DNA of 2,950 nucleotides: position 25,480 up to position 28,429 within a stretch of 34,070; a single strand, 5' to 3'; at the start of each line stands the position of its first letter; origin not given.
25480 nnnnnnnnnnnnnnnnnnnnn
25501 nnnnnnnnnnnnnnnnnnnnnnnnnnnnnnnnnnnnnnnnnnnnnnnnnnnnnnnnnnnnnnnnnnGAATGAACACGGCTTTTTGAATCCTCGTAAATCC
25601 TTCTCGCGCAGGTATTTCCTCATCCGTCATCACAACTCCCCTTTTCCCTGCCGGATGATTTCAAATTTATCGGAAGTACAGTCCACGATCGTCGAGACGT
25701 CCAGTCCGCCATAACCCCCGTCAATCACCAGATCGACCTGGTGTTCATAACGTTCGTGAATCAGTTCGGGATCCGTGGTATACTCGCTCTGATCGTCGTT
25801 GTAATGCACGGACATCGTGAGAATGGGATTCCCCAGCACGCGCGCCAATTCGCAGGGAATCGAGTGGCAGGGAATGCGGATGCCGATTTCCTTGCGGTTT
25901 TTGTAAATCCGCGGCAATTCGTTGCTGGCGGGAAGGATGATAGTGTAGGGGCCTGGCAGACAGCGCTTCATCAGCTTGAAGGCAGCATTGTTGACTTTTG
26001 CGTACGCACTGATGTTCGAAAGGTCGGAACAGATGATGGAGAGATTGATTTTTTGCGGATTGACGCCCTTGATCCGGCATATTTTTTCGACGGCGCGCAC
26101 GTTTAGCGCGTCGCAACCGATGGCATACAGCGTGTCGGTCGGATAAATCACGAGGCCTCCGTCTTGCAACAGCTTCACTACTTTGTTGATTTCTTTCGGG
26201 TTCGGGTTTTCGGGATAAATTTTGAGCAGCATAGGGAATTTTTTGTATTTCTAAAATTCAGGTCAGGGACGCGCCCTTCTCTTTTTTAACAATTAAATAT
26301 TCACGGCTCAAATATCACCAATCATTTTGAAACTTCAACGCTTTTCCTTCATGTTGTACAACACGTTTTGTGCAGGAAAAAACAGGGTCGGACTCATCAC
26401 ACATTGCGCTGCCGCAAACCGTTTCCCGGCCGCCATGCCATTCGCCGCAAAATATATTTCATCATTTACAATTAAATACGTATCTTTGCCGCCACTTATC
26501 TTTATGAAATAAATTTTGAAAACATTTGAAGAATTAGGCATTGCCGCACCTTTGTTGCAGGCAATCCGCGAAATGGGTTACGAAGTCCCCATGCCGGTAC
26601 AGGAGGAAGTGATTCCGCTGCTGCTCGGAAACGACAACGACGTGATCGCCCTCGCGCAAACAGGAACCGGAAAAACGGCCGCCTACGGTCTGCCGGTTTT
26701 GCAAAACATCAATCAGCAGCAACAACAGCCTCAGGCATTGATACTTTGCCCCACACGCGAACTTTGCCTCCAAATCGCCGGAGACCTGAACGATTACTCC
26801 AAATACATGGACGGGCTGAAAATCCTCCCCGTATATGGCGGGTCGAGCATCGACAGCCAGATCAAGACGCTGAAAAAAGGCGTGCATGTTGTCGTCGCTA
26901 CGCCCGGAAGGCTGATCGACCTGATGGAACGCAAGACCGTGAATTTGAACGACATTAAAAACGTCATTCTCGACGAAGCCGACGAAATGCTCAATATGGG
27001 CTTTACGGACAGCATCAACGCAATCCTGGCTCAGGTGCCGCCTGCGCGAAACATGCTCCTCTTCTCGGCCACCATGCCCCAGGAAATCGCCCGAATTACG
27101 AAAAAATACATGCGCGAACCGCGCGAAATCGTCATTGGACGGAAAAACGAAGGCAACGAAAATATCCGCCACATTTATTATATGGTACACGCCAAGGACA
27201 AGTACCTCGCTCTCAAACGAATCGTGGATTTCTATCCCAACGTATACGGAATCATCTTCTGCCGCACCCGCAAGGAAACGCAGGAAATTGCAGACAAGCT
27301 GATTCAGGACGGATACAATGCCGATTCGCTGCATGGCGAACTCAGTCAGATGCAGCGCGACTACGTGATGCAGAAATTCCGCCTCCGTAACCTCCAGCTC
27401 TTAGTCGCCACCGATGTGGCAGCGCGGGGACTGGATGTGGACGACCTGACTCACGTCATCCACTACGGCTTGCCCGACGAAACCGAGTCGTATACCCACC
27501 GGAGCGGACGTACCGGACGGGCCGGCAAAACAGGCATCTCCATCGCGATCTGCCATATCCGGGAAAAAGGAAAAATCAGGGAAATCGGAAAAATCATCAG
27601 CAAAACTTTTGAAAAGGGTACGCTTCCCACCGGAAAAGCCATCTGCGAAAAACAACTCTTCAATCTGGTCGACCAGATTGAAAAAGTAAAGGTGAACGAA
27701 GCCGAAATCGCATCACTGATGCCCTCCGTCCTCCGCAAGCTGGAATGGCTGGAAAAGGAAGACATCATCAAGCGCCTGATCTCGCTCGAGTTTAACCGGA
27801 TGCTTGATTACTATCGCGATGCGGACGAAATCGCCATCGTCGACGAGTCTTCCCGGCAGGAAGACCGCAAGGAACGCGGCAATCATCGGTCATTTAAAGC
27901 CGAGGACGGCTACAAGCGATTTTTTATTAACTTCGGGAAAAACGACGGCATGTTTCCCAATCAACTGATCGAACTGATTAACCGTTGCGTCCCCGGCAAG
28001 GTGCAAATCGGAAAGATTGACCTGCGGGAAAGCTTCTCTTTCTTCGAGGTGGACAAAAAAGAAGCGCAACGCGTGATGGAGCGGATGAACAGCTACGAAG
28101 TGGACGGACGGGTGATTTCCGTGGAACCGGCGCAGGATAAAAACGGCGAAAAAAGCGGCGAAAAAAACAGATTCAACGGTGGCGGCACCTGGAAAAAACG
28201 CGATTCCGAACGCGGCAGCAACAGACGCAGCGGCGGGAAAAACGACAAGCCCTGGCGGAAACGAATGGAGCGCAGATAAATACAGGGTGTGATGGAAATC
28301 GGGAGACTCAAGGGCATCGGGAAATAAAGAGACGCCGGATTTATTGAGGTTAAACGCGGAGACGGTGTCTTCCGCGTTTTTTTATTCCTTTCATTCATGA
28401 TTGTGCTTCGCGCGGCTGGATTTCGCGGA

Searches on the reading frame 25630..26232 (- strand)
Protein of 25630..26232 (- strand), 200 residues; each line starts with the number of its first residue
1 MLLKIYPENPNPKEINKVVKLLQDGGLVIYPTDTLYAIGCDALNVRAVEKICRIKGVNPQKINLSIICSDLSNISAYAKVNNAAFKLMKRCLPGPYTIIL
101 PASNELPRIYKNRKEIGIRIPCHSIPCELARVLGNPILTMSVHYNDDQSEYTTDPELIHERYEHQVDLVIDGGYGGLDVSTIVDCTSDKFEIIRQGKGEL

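Call 86: search_protein_families(library=pfam, proteins=[window:25630-26232:-], max_evalue=0.001)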
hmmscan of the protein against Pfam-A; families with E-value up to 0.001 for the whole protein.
window:25630-26232:- (200 aa): 1 family
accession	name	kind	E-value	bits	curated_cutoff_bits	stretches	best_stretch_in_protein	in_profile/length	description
PF01300.24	Sua5_yciO_yrdC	-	1e-46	159.1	25.1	1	21-196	2-178/178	Telomere recombination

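Call 87: search_protein_families(library=padloc, proteins=[window:25630-26232:-], max_evalue=0.001)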
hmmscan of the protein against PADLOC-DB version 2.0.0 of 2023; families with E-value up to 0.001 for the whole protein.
window:25630-26232:- (200 aa): 0 families

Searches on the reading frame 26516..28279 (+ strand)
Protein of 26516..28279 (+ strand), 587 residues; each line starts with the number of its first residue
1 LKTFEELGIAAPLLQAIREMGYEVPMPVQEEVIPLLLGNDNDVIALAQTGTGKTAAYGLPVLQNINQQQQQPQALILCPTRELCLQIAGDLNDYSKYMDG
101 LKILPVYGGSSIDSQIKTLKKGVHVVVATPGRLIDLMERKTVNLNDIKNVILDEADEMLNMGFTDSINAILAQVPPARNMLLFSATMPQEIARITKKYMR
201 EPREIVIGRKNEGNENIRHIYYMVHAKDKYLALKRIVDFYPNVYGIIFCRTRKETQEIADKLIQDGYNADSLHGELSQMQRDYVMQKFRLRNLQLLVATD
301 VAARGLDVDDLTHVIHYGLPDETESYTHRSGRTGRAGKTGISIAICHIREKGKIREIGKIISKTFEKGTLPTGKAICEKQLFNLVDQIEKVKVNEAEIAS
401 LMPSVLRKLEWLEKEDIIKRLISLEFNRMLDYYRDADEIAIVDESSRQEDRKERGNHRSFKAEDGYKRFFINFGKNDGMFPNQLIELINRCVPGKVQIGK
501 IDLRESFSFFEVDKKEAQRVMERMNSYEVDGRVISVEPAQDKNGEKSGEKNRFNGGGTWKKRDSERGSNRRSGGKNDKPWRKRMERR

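Call 86: search_protein_families(library=pfam, proteins=[window:26516-28279:+], max_evalue=0.001)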
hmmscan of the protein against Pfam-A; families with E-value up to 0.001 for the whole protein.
window:26516-28279:+ (587 aa): 5 families
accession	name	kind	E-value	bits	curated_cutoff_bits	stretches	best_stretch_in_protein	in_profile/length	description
PF00270.35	DEAD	-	6.3e-50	169.6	26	1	27-193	2-166/167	DEAD/DEAH box helicase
PF00271.37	Helicase_C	-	5.1e-31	107.6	23.5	1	233-337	6-110/110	Helicase conserved C-terminal domain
PF03880.21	DbpA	-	7.8e-19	67.9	25.6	1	468-538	1-72/72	DbpA RNA binding domain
PF04851.21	ResIII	-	4.7e-09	36.8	22.5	1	28-188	7-163/164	Type III restriction enzyme, res subunit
PF14617.12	CMS1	-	0.0005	19.9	35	1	113-155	165-208/250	U3-containing 90S pre-ribosomal complex subunit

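Call 87: search_protein_families(library=padloc, proteins=[window:26516-28279:+], max_evalue=0.001)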
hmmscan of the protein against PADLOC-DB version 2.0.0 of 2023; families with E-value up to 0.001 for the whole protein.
window:26516-28279:+ (587 aa): 52 families (the best 25 are shown)
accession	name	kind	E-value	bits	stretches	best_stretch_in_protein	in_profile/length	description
PDLC02861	DpdF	-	9.1e-27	91.6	1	220-340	216-337/611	DpdF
PDLC02503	BrxHI|BrxHII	-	1.3e-23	81.2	1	17-339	16-345/698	BrxHI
PDLC03928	PsyrT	-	2e-23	80.6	1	27-376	24-367/689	-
PDLC02864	DpdF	-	2.3e-23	80.8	1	220-341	210-333/610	DpdF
PDLC03960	SngC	-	1.4e-21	75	1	11-339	11-365/720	-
PDLC02870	DpdF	-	1.4e-18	64.7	1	216-339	200-323/534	DpdF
PDLC02707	PbeA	-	1.3e-16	58.3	2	223-332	502-613/672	PbeA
PDLC02855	DpdF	-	1.1e-14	51.6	1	178-358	309-491/825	DpdF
PDLC02501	BrxHI|BrxHII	-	1.8e-14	50.8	1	19-341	18-348/925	BrxHI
PDLC02623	DrmD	-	3.3e-11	39.7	1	232-356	519-643/1040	DrmD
PDLC02865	DpdF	-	8.7e-11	38.1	1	242-343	977-1077/1499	DpdF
PDLC02872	DpdF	-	1.3e-10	38.5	1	170-344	321-503/859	DpdF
PDLC02867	DpdF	-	2.7e-10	37.2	1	246-346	377-478/855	DpdF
PDLC01761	Cas3b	-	1.3e-09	35.4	1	179-452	386-648/705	-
PDLC00192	HamB1|HamB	-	1.4e-09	34.2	1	27-154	271-396/1104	DEAD-box helicase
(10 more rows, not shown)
